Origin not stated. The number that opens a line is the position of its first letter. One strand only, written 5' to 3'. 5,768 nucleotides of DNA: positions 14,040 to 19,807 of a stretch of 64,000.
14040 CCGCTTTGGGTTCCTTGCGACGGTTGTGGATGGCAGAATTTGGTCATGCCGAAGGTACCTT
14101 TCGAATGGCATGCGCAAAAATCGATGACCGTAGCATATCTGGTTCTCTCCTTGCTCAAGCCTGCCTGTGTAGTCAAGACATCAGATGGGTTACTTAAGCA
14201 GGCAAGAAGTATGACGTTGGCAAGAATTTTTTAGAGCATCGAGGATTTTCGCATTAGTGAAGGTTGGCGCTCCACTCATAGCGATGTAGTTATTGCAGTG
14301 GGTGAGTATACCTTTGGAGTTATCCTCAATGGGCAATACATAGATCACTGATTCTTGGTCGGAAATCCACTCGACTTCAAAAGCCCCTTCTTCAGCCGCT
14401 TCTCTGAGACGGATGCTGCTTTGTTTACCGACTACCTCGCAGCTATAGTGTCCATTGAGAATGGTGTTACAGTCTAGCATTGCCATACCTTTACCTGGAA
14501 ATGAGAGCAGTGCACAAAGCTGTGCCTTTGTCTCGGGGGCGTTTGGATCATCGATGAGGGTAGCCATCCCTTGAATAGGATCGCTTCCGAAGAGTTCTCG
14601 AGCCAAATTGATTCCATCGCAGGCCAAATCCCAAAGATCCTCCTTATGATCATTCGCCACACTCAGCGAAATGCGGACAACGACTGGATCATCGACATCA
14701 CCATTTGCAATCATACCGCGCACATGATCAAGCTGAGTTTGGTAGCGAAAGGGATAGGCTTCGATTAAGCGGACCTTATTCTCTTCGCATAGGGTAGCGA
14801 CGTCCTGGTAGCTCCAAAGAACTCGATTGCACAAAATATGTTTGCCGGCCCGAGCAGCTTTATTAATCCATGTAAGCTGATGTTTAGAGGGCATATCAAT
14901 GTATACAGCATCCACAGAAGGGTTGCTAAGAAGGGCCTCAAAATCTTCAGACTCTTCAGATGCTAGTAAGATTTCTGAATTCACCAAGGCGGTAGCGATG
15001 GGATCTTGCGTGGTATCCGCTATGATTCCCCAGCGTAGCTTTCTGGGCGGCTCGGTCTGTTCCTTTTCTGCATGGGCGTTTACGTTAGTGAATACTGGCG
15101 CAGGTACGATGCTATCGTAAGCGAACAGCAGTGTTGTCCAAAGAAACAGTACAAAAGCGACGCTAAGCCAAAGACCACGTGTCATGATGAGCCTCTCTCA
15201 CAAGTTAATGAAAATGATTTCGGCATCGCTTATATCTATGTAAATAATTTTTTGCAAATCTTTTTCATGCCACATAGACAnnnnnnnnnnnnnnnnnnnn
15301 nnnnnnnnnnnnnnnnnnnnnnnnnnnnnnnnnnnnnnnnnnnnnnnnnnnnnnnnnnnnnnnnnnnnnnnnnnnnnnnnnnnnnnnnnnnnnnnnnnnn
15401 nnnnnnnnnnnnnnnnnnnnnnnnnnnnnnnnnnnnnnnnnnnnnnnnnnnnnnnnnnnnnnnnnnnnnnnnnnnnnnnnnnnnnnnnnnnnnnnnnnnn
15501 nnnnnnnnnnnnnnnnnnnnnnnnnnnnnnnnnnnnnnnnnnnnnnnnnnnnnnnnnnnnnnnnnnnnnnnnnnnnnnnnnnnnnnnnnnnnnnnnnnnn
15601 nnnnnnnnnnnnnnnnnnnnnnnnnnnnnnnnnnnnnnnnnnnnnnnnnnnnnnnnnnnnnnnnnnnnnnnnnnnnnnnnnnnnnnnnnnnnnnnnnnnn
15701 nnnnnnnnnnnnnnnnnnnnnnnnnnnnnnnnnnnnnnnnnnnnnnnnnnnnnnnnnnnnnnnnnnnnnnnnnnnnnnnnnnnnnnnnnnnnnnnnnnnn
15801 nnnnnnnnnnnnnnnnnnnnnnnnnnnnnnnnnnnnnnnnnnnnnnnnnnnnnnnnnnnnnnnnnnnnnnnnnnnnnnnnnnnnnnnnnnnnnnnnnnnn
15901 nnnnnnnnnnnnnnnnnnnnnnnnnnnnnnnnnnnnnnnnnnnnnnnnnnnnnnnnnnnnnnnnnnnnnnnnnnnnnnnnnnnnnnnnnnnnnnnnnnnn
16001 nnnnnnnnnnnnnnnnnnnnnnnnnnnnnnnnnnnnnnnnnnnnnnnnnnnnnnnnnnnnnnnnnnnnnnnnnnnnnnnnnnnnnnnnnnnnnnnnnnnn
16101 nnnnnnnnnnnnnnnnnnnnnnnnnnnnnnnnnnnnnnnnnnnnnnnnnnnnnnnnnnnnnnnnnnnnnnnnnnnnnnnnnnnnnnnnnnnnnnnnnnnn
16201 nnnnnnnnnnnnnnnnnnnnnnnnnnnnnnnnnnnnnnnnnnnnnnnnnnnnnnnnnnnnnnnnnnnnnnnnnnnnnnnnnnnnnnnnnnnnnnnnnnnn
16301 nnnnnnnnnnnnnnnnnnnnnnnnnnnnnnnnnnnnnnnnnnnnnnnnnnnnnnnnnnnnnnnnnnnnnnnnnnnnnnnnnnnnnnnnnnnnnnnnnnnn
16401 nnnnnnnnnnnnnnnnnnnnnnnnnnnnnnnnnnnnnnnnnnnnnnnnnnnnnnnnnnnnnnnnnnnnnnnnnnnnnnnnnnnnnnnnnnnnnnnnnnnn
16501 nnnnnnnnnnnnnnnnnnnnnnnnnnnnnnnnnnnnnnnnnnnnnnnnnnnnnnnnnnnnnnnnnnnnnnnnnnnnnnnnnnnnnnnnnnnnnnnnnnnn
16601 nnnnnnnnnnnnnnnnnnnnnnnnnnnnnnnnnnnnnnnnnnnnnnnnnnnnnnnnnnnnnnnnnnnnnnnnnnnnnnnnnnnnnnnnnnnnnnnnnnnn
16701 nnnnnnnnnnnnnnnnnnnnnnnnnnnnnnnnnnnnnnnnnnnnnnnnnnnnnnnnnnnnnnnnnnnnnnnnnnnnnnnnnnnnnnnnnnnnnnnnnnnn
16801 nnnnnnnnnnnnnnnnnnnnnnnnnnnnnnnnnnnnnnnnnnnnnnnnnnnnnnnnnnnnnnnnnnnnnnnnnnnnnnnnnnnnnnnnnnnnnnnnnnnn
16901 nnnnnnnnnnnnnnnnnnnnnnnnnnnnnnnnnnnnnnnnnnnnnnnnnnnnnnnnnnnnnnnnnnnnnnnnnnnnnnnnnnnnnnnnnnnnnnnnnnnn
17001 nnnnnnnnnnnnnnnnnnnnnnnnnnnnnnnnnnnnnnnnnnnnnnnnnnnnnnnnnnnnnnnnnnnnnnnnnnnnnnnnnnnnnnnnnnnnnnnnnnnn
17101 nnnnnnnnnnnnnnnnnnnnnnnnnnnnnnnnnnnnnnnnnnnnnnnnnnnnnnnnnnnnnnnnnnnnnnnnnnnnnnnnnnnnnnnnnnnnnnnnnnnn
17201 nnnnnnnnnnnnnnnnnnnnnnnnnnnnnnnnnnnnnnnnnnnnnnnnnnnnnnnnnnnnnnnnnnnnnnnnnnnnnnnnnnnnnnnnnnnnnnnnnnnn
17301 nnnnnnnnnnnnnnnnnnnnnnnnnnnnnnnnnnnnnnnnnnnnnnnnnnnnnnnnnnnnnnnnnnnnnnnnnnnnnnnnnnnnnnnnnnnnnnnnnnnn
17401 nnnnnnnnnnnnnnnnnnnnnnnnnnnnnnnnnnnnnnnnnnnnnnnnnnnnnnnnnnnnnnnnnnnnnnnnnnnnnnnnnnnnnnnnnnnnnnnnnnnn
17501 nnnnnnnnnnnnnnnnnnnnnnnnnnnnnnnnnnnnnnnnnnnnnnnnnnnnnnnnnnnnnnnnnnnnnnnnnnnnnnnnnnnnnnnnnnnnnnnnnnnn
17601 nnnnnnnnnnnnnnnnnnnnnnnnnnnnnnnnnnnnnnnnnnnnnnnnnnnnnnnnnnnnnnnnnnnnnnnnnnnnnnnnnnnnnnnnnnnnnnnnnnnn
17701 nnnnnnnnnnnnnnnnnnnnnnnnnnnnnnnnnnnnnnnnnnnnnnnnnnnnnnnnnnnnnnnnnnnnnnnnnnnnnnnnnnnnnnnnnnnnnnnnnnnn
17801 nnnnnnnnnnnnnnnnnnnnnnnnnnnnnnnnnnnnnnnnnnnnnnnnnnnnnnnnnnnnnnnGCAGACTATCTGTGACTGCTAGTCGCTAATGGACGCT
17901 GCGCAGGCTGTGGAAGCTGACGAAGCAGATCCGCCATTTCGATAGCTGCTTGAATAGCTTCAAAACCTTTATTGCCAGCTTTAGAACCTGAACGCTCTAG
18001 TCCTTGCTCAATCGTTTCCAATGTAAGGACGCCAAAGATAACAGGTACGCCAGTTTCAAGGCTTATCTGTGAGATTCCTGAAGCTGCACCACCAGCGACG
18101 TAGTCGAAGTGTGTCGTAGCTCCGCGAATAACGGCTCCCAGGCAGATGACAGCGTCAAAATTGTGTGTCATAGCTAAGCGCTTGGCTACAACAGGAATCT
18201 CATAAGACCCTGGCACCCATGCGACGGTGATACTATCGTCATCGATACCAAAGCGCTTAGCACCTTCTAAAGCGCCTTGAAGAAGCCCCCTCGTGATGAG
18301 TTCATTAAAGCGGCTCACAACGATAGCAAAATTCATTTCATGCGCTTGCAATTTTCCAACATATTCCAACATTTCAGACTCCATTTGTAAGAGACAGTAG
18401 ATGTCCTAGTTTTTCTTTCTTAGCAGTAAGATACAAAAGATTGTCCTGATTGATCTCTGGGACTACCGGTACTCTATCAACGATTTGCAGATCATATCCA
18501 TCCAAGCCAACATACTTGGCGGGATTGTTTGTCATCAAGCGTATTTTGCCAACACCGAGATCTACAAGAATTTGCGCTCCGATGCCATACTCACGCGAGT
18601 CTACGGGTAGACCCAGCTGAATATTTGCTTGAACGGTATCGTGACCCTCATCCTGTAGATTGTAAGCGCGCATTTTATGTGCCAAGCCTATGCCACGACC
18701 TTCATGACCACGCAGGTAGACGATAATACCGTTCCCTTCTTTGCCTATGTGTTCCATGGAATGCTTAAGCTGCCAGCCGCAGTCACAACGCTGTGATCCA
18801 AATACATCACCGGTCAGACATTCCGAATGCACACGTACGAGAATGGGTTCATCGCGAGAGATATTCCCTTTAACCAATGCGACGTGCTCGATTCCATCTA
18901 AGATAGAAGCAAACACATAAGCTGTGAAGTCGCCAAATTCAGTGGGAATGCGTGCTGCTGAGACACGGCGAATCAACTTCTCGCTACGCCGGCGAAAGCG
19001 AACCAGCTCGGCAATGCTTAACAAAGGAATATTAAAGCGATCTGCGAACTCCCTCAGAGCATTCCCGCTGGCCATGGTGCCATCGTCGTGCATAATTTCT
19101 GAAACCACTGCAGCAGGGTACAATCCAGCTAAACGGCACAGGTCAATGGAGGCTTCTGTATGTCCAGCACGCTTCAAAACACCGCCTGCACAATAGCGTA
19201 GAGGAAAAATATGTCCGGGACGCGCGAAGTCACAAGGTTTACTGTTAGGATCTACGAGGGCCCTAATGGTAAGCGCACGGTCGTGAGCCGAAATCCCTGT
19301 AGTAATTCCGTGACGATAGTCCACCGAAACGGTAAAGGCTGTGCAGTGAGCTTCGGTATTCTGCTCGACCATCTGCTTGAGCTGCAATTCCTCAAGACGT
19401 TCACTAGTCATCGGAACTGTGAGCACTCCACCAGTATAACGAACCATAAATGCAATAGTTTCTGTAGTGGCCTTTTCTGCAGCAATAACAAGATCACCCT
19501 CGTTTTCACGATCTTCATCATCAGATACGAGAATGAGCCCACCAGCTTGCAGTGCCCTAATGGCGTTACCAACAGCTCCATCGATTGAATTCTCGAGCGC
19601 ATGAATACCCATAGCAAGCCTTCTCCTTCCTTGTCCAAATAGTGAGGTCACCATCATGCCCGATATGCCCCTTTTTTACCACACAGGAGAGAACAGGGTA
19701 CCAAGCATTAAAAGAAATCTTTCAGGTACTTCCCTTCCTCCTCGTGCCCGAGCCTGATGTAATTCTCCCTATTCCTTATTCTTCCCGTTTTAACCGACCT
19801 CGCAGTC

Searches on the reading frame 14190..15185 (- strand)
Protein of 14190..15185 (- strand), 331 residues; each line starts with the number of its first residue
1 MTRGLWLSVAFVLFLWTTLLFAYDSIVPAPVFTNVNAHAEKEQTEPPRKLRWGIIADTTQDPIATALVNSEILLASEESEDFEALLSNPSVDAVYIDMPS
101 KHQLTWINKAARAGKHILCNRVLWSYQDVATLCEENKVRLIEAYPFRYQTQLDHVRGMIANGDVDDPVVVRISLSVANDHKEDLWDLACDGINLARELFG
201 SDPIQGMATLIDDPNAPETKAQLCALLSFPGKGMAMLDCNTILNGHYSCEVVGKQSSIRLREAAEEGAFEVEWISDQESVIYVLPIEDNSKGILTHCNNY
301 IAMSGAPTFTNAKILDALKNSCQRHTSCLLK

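Call 3: search_protein_families(library=pfam, proteins=[window:14190-15185:-])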
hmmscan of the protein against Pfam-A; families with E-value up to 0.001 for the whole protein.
window:14190-15185:- (331 aa): 2 families
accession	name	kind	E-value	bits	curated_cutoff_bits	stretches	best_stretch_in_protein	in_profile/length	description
PF22725.1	GFO_IDH_MocA_C3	-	1.5e-05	25.4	27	1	184-258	46-123/124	GFO/IDH/MocA C-terminal domain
PF01408.29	GFO_IDH_MocA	-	7.2e-05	23.9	24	1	78-139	50-115/120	Oxidoreductase family, NAD-binding Rossmann fold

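Call 4: search_protein_families(library=ncbifam, proteins=[window:14190-15185:-])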
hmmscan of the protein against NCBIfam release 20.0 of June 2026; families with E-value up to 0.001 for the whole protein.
window:14190-15185:- (331 aa): 3 families
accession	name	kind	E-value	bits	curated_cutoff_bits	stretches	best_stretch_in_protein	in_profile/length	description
NF041392.1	XylDh_Gfo6_Halo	equivalog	2.5e-10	39.7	350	1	79-175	71-171/350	D-xylose 1-dehydrogenase Gfo6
TIGR04380.1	myo_inos_iolG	equivalog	1.1e-09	37.6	355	1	55-172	32-150/330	inositol 2-dehydrogenase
NF052479.1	LevoglcsnDh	equivalog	5.6e-05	22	650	1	73-166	56-153/386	levoglucosan dehydrogenase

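Call 49: search_solved_structures(query=window:14190-15185:-, max_evalue=0.001)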
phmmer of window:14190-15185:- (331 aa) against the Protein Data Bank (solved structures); distinct sequences matched with E-value up to 0.001: 18.
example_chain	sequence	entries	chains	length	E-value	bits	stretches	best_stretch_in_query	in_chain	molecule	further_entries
4had_A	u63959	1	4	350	2.6e-09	39.9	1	81-165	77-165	Probable oxidoreductase protein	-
5a02_A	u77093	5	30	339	1.5e-07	34.2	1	80-211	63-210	ALDOSE-ALDOSE OXIDOREDUCTASE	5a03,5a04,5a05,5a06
3rc7_A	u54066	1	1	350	1.9e-07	33.8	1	76-165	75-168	Sugar 3-ketoreductase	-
3rbv_A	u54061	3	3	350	1.9e-07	33.8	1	76-165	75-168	Sugar 3-ketoreductase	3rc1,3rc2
3rcb_A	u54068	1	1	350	3.5e-07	33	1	76-165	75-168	Sugar 3-ketoreductase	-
3rc9_A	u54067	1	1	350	4.7e-07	32.5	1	76-165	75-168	Sugar 3-ketoreductase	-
1ydw_A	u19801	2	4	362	1.2e-06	31.1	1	80-144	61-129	AX110P-like protein | Probable oxidoreductase At4g09670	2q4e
1evj_A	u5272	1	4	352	5.8e-06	28.9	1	80-215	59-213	GLUCOSE-FRUCTOSE OXIDOREDUCTASE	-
1ofg_A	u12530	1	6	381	7.3e-06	28.6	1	80-215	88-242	GLUCOSE-FRUCTOSE OXIDOREDUCTASE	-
1ryd_A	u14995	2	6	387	7.6e-06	28.5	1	80-215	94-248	glucose-fructose oxidoreductase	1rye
1h6a_A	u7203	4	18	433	1e-05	28.1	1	80-215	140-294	PRECURSOR FORM OF GLUCOSE-FRUCTOSE OXIDOREDUCTASE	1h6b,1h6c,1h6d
1zh8_A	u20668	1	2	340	2.1e-05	27.1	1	80-179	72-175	oxidoreductase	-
7wzd_A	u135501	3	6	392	8.2e-05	25.1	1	80-165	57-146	4,5-dihydroxyphthalate dehydrogenase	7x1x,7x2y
4n54_A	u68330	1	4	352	0.00036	23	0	75-123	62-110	Inositol dehydrogenase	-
4mkx_A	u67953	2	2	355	0.00037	23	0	75-123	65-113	Inositol dehydrogenase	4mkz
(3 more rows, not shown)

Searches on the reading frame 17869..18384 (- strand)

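Call 15: search_protein_families(library=pfam, proteins=[window:17869-18384:-], max_evalue=0.0001)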
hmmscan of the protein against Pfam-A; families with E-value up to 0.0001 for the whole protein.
window:17869-18384:- (171 aa): 1 family
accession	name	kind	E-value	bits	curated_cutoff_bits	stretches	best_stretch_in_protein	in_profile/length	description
PF00885.24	DMRL_synthase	-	2.1e-56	190.1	26.7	1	17-155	2-139/139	6,7-dimethyl-8-ribityllumazine synthase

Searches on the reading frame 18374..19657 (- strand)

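Call 15: search_protein_families(library=pfam, proteins=[window:18374-19657:-], max_evalue=0.0001)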
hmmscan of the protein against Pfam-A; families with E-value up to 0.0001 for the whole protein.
window:18374-19657:- (427 aa): 2 families
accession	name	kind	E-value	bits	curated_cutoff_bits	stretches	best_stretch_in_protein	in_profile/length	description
PF00926.24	DHBP_synthase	-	7.3e-83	277.2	26.4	1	31-220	2-190/191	3,4-dihydroxy-2-butanone 4-phosphate synthase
PF00925.25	GTP_cyclohydro2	-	1.3e-73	246.5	23.3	1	231-397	2-165/165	GTP cyclohydrolase II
